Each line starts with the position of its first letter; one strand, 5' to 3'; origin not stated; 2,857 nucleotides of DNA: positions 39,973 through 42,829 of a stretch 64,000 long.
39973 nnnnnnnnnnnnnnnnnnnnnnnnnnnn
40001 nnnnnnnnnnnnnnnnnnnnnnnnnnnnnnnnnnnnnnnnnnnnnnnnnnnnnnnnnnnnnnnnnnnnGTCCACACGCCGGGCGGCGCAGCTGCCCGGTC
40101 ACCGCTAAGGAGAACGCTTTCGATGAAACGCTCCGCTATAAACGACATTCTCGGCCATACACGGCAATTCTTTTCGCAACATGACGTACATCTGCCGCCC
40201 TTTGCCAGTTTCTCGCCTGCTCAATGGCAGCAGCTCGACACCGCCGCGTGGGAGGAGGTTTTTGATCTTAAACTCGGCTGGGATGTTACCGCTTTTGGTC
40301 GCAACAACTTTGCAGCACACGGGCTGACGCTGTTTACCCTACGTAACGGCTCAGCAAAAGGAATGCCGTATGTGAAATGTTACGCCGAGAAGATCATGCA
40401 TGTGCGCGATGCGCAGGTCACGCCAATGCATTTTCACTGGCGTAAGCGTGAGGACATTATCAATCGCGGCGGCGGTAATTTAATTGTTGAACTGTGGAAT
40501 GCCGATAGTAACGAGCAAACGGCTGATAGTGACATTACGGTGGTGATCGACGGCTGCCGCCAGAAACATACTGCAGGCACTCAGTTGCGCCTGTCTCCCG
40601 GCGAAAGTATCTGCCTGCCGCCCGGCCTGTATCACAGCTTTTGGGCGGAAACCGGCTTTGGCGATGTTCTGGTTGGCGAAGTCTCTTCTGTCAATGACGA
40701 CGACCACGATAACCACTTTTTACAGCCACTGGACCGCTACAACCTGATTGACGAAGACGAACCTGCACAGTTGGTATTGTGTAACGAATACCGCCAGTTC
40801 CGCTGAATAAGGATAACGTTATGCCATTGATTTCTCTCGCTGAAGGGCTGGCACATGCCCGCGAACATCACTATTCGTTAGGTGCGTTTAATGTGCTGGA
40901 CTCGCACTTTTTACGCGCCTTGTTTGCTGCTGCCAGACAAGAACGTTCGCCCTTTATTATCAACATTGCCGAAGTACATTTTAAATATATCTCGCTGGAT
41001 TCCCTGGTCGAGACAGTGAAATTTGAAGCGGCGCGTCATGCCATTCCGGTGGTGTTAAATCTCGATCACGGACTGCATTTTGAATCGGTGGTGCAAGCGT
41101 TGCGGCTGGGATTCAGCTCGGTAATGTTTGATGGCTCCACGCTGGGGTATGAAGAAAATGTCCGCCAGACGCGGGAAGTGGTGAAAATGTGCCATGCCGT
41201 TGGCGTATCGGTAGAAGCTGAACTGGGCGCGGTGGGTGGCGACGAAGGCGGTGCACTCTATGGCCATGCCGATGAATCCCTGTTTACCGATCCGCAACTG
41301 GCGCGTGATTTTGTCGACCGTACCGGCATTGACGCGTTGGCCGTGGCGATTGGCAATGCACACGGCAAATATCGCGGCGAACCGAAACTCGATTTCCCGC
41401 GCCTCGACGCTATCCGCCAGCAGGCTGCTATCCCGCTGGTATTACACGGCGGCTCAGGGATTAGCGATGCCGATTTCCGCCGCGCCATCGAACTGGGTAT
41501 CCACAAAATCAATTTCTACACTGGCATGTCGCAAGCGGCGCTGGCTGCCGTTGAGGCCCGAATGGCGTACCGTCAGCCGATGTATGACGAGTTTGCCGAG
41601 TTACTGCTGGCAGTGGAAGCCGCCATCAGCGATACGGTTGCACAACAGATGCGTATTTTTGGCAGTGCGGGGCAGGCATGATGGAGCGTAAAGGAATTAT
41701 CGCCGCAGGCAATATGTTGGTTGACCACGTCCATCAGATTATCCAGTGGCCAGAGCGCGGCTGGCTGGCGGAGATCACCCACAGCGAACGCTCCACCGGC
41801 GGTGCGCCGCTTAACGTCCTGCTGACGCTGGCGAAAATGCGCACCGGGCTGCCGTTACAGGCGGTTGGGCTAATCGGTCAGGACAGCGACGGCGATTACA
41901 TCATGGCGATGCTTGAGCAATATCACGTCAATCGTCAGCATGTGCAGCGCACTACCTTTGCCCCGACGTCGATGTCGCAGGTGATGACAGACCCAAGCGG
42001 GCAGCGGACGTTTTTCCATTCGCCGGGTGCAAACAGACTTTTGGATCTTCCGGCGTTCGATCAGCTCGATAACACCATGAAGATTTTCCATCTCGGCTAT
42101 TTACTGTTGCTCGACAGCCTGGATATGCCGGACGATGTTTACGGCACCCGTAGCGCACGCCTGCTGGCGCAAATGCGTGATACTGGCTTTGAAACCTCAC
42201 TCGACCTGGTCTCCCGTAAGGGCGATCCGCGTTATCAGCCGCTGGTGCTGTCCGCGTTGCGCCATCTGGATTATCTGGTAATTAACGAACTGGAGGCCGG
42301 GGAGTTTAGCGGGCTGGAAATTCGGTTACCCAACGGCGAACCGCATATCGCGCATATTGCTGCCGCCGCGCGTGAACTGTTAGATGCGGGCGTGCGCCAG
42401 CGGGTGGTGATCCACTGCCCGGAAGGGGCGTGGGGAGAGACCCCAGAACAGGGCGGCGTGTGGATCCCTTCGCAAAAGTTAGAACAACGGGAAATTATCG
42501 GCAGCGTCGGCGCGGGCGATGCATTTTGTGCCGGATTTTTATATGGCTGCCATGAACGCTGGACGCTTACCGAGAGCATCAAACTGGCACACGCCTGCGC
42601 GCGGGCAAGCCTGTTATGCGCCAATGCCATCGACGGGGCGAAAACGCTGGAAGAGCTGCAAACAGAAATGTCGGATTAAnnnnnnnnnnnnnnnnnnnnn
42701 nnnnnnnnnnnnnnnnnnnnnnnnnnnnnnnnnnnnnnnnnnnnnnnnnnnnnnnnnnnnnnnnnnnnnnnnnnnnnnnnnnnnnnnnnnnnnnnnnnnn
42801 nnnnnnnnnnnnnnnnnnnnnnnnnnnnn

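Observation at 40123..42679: Isomerase-aldolase-kinase trio suggests a non-canonical rare-sugar catabolic route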

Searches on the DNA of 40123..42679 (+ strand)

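Call 3: search_dna_similar(query=window:40123-42679:+, collection=ecoli_genomes, mode=near, max_rows=15, rows=spread)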
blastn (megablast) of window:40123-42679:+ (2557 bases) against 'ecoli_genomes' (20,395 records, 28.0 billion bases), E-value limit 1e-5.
Records with a match: 410; places in all: 410; records where one place covers at least 80% of the query: 409.
Genomes with a match: 410 of 5426; with a place that covers at least 80% of the query: 409. Places per genome that has any: lowest 1, median 1, highest 1. On chromosomes: 410 places; on plasmids: 0.
Best place of each record, by identity: >=99% 393; 95-99% 16; 90-95% 1.
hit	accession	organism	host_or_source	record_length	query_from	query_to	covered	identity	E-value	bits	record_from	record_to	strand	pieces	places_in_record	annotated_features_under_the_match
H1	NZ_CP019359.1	Escherichia coli strain XH990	Homo sapiens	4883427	1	2557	100%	99.9%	0e+0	4711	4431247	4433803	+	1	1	carbohydrate kinase family protein | ketose 1,6-bisphosphate aldolase | D-lyxose/D-mannose family sugar isomerase | response regulator transcription factor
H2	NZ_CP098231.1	Escherichia coli strain XJ34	bovine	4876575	1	2557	100%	99.7%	0e+0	4684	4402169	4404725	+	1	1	carbohydrate kinase family protein | ketose 1,6-bisphosphate aldolase | D-lyxose/D-mannose family sugar isomerase | response regulator transcription factor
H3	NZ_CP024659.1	Escherichia coli strain RM9872-C1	cattle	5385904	1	2557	100%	99.6%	0e+0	4673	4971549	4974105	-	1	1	carbohydrate kinase family protein | ketose 1,6-bisphosphate aldolase | D-lyxose/D-mannose isomerase | response regulator transcription factor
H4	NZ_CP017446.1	Escherichia coli O157:H7 strain 9234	Cattle Hide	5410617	1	2557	100%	99.5%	0e+0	4645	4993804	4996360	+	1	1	carbohydrate kinase family protein | ketose 1,6-bisphosphate aldolase | D-lyxose/D-mannose family sugar isomerase | response regulator transcription factor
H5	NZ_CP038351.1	Escherichia coli O157:H7 strain F8798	missing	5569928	1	2557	100%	99.5%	0e+0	4645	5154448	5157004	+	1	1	carbohydrate kinase family protein | ketose 1,6-bisphosphate aldolase | D-lyxose/D-mannose isomerase | response regulator transcription factor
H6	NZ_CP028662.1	Escherichia coli strain 119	cattle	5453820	1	2557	100%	99.5%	0e+0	4645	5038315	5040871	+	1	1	carbohydrate kinase family protein | ketose 1,6-bisphosphate aldolase | D-lyxose/D-mannose isomerase | response regulator transcription factor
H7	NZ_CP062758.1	Escherichia coli O157:H7 strain Z892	Bovine Faeces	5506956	1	2557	100%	99.5%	0e+0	4645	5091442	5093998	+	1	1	carbohydrate kinase family protein | ketose 1,6-bisphosphate aldolase | D-lyxose/D-mannose isomerase | response regulator transcription factor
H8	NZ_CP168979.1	Escherichia coli strain UTME-1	beef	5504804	1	2557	100%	99.5%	0e+0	4645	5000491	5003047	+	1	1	carbohydrate kinase family protein | ketose 1,6-bisphosphate aldolase | D-lyxose/D-mannose family sugar isomerase | response regulator transcription factor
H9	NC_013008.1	Escherichia coli O157:H7 str. TW14359 strain TW14359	-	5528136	1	2557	100%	99.4%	0e+0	4639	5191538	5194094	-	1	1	carbohydrate kinase family protein | ketose 1,6-bisphosphate aldolase | D-lyxose/D-mannose family sugar isomerase | response regulator transcription factor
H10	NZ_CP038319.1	Escherichia coli O157:H7 strain NE122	bovine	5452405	1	2557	100%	99.4%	0e+0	4639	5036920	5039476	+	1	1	carbohydrate kinase family protein | ketose 1,6-bisphosphate aldolase | D-lyxose/D-mannose isomerase | response regulator transcription factor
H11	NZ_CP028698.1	Escherichia coli strain 106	cattle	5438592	1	2557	100%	99.4%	0e+0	4639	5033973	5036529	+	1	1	carbohydrate kinase family protein | ketose 1,6-bisphosphate aldolase | D-lyxose/D-mannose isomerase | response regulator transcription factor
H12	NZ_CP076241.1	Escherichia coli O157:H7 strain Vac_07.1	Rectal swab of live bovine cattle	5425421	1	2557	100%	99.4%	0e+0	4639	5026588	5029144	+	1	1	carbohydrate kinase family protein | ketose 1,6-bisphosphate aldolase | D-lyxose/D-mannose family sugar isomerase | response regulator transcription factor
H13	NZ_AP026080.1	Escherichia coli strain F690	Homo sapiens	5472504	1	2557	100%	99.4%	0e+0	4639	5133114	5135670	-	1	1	carbohydrate kinase family protein | ketose 1,6-bisphosphate aldolase | D-lyxose/D-mannose family sugar isomerase | response regulator transcription factor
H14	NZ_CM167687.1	Escherichia coli strain NCCP 13907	Homo sapiens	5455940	1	2557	100%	99.4%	0e+0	4639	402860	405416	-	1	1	carbohydrate kinase family protein | ketose 1,6-bisphosphate aldolase | D-lyxose/D-mannose isomerase | response regulator transcription factor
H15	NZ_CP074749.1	Escherichia coli strain R32_14_1F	goat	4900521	1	2557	73%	93.2%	0e+0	2725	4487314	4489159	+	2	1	carbohydrate kinase family protein | D-lyxose/D-mannose family sugar isomerase | class II fructose-bisphosphate aldolase | response regulator transcription factor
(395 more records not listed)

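Call 7: get_annotated_region(hit=H9, flank=9000)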
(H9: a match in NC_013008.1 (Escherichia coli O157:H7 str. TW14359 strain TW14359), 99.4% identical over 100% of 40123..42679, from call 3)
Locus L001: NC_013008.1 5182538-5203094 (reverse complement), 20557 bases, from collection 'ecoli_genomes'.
description: Escherichia coli O157:H7 str. TW14359, complete sequence
organism: Escherichia coli O157:H7 str. TW14359 strain TW14359 (NCBI taxid 544404)
replicon: chromosome; assembly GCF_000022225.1
host: -; source: -; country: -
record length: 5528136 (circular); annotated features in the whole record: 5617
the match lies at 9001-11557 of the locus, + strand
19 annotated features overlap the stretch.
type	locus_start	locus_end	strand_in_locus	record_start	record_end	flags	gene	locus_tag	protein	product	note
CDS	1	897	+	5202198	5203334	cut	phnM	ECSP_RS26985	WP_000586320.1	alpha-D-ribose 1-methylphosphonate 5-triphosphate diphosphatase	-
CDS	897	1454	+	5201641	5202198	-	phnN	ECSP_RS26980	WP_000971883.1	ribose 1,5-bisphosphokinase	-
CDS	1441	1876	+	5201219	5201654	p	phnO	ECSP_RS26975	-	aminoalkylphosphonate N-acetyltransferase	frameshifted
CDS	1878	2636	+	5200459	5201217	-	phnP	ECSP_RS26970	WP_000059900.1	phosphonate metabolism protein PhnP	-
CDS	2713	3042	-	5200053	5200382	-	yjdP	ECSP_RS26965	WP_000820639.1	DDRRRQL repeat protein YjdP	-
CDS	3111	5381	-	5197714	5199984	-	-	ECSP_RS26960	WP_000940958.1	hybrid sensor histidine kinase/response regulator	-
CDS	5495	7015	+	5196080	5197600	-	-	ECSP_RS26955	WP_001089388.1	sugar ABC transporter ATP-binding protein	-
CDS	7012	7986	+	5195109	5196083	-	-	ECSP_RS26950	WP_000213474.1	ABC transporter permease subunit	-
CDS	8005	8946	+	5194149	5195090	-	-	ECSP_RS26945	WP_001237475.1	ABC transporter substrate-binding protein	-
CDS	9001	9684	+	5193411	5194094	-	-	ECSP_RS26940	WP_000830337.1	D-lyxose/D-mannose family sugar isomerase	-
CDS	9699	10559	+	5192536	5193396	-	-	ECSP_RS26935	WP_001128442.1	ketose 1,6-bisphosphate aldolase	-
CDS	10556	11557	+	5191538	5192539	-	-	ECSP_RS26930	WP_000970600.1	carbohydrate kinase family protein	-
CDS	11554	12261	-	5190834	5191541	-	-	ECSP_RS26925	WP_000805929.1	response regulator transcription factor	-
CDS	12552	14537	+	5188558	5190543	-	yjcS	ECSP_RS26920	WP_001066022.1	alkyl sulfatase YjcS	-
CDS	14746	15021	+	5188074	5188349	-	ytcA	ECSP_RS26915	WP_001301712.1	YtcA family lipoprotein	-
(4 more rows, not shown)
